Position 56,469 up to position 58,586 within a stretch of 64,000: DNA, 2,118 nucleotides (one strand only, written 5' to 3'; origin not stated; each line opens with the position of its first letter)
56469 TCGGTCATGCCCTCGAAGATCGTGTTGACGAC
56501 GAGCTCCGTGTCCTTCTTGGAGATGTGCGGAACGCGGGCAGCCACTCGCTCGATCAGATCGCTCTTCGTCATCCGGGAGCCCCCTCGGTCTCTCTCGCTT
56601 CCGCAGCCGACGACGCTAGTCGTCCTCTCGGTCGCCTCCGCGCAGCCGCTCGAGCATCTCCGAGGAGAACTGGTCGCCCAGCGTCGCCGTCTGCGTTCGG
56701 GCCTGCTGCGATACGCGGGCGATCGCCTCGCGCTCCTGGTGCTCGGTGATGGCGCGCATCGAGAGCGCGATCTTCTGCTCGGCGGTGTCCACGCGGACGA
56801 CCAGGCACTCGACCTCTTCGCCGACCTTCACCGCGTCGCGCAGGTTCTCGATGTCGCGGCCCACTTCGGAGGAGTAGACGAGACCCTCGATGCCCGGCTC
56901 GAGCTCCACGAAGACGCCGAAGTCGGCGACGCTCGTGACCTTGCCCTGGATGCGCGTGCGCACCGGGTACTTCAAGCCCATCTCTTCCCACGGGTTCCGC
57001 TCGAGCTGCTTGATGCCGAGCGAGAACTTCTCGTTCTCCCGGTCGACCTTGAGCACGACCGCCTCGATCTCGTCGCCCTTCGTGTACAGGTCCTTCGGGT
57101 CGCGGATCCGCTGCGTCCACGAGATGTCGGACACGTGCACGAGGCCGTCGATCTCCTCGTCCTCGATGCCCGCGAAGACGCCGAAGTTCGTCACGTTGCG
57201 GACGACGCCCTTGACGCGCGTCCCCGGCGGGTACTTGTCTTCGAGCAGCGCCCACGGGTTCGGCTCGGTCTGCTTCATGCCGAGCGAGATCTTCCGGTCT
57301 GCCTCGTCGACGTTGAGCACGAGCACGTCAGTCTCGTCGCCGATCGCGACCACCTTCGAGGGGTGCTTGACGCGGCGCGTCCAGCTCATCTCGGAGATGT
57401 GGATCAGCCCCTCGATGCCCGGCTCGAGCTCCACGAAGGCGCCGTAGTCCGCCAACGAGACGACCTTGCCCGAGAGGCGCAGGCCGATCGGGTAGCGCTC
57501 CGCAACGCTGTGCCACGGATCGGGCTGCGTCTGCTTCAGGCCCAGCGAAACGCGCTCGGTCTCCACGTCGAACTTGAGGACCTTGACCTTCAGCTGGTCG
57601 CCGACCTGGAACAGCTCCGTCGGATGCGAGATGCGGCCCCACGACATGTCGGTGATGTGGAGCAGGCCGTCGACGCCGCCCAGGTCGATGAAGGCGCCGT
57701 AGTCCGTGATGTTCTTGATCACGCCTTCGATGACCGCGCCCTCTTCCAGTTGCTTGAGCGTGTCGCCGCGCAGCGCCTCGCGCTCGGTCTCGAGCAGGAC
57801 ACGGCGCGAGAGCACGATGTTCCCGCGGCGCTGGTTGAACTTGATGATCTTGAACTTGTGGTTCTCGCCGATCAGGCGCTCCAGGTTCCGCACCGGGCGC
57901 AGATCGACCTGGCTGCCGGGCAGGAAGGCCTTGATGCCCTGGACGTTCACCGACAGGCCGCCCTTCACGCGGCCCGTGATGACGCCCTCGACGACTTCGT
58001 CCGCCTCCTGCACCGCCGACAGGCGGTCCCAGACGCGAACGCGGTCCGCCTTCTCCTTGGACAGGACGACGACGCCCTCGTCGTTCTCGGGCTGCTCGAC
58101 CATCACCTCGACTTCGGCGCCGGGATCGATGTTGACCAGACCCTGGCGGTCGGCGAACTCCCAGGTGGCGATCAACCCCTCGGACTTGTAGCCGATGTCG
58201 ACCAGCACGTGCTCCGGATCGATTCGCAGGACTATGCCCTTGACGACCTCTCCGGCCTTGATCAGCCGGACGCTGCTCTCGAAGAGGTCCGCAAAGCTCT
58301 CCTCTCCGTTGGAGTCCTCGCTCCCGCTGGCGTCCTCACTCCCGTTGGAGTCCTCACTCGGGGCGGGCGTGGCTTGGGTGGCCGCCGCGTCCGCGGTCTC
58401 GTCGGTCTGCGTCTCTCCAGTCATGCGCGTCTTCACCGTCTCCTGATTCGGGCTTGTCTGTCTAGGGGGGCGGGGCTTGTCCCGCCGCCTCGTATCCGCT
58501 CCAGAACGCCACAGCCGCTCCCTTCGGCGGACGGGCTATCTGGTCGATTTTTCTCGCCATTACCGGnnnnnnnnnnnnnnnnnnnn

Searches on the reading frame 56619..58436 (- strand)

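Call 74: search_protein_families(library=pfam, proteins=[window:56619-58436:-], max_evalue=0.0001)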
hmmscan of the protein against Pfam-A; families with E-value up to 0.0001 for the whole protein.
window:56619-58436:- (606 aa): 4 families
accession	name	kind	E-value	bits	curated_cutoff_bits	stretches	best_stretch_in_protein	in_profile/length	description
PF00575.29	S1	-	8.7e-96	314.8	22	6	230-301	2-74/74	S1 RNA binding domain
PF23459.1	S1_RRP5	-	1.8e-24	86.5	27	0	230-299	1-71/72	RRP5 S1 domain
PF21710.3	Spt6_S1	-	4.2e-15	56.3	27.5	0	412-473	24-84/91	Spt6, S1/OB domain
PF17092.11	PCB_OB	-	2.5e-06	28.7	27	0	322-367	36-91/111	Penicillin-binding protein OB-like domain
